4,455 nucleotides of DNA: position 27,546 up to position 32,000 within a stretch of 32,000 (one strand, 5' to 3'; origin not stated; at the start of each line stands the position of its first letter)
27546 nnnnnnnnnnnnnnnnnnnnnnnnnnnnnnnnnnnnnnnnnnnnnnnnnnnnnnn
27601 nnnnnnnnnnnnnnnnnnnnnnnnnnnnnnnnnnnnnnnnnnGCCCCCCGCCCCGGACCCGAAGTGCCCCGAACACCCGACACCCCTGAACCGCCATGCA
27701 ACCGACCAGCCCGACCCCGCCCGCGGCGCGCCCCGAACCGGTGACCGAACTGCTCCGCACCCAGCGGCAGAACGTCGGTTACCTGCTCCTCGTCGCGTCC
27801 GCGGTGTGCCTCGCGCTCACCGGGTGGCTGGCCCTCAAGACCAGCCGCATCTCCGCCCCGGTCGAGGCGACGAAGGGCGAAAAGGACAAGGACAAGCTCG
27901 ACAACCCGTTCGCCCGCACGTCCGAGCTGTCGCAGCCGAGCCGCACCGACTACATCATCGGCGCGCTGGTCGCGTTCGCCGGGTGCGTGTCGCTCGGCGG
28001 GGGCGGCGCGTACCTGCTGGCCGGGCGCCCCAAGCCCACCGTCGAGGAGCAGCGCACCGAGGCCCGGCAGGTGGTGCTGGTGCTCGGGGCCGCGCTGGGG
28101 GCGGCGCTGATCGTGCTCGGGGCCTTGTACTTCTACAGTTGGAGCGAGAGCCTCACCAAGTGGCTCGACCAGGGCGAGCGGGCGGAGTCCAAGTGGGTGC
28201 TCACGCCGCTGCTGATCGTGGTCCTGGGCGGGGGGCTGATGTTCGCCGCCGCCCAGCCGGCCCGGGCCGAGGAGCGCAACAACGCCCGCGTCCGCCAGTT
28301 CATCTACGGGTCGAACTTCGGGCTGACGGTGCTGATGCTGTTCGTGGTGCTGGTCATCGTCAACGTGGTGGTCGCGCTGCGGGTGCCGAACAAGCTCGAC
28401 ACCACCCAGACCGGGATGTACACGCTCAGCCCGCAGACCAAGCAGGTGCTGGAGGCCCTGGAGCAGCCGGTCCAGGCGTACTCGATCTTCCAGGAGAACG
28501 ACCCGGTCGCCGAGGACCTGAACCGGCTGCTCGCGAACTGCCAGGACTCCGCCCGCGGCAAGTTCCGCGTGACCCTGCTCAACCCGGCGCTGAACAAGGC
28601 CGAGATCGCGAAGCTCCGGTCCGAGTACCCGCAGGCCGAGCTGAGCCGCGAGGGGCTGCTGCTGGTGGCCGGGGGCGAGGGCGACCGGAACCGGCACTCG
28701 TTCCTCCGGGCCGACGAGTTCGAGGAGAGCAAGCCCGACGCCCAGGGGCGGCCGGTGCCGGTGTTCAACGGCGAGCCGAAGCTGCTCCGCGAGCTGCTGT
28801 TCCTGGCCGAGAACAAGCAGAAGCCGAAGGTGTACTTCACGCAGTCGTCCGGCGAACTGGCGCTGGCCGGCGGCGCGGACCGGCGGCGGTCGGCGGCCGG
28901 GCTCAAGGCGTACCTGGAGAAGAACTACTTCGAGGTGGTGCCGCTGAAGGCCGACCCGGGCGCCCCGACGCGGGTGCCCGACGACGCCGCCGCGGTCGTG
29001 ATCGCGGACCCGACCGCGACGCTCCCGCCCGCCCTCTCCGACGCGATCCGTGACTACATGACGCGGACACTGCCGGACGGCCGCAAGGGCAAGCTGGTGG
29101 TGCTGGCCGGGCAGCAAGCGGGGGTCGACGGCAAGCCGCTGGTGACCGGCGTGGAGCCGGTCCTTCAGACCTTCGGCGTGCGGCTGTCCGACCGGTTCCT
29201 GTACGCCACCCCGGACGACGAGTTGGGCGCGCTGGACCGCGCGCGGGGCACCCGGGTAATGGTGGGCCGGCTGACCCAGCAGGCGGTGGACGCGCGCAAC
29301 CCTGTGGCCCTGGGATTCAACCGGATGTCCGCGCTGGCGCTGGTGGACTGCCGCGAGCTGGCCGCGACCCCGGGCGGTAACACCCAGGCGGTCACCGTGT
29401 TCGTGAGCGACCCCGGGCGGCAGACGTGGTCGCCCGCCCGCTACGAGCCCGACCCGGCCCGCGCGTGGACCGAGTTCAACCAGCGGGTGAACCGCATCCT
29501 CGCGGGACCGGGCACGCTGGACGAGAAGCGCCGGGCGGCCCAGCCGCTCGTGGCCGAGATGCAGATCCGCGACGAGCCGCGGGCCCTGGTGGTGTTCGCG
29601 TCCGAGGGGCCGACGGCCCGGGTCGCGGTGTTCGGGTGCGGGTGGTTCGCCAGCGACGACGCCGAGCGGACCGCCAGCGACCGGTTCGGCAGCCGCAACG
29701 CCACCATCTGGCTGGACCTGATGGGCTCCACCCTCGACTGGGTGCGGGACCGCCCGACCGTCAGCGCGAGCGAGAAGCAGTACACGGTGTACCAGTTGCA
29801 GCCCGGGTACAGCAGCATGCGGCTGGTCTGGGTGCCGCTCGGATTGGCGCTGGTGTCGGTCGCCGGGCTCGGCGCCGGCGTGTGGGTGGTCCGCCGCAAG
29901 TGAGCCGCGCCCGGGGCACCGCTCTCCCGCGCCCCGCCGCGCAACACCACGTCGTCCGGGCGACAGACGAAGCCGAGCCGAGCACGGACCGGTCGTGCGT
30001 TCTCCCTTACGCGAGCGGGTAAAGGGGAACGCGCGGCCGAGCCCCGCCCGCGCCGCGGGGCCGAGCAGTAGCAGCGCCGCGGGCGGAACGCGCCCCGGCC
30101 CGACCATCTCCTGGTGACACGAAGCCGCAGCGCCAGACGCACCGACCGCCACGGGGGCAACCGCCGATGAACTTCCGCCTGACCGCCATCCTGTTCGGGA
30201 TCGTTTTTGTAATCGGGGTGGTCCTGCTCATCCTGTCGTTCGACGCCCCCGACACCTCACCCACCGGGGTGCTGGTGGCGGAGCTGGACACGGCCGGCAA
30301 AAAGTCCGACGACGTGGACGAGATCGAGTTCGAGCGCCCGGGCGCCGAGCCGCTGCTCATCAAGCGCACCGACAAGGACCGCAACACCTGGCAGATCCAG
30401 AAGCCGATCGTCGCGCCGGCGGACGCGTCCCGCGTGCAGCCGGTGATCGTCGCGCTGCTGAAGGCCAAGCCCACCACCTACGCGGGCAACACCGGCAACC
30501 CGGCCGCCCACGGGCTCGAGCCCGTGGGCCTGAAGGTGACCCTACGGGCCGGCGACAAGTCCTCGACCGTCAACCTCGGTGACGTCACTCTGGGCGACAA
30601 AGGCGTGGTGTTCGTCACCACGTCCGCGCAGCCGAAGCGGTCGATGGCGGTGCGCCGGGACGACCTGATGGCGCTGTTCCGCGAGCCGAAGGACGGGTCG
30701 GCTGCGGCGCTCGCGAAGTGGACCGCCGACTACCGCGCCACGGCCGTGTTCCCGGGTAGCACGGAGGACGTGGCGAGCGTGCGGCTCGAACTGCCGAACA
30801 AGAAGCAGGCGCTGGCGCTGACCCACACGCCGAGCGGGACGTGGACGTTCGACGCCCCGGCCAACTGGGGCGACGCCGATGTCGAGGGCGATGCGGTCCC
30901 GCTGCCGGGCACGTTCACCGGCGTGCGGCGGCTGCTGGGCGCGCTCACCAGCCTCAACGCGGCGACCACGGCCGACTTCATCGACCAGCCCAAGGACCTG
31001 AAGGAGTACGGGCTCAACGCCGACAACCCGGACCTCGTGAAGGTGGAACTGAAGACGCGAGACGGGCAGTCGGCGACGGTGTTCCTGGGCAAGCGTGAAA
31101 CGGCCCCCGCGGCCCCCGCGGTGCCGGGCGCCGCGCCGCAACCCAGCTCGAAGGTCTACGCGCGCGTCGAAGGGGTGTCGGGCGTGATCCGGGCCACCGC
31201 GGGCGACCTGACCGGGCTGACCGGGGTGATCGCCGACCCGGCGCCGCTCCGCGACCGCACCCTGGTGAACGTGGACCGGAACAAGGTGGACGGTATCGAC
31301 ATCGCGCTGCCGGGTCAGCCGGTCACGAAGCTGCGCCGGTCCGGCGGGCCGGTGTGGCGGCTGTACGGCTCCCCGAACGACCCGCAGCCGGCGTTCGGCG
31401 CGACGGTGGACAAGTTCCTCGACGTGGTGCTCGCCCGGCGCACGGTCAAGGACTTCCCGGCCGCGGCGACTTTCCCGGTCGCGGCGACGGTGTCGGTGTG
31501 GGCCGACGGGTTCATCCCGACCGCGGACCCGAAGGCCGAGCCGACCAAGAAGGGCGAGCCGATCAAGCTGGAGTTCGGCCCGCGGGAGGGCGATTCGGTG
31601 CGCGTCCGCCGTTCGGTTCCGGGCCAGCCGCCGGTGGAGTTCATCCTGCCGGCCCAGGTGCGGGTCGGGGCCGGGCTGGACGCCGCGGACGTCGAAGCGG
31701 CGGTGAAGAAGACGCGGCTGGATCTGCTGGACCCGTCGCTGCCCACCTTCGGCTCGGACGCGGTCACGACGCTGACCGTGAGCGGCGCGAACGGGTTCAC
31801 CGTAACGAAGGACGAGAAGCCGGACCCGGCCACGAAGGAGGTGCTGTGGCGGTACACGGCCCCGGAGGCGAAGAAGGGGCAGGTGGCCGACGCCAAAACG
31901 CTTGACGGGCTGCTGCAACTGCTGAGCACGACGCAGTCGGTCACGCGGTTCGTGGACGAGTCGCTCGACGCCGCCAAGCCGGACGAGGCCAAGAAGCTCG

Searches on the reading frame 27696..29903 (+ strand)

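Call 76: search_protein_families(library=pfam, proteins=[window:27696-29903:+], max_evalue=0.001)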
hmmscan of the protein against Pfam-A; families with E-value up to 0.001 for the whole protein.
window:27696-29903:+ (735 aa): 3 families
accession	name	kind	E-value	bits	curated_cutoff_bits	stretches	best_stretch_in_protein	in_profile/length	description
PF23357.1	DUF7088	-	8.5e-10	39.2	27.8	1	239-305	2-73/105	Domain of unknown function (DUF7088)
PF09822.16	ABC_transp_aux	-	8.5e-07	28.9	34.7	1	376-594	1-215/288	ABC-type uncharacterized transport system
PF13687.11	DUF4153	-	0.00088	19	27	1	108-226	70-193/373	Domain of unknown function (DUF4153)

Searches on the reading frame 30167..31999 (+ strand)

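Call 76: search_protein_families(library=pfam, proteins=[window:30167-31999:+], max_evalue=0.001)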
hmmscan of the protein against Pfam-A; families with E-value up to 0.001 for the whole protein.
window:30167-31999:+ (611 aa): 1 family
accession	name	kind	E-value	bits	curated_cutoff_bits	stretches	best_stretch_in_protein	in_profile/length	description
PF14238.11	DUF4340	-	8.1e-16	59.2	25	2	253-421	16-156/183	Domain of unknown function (DUF4340)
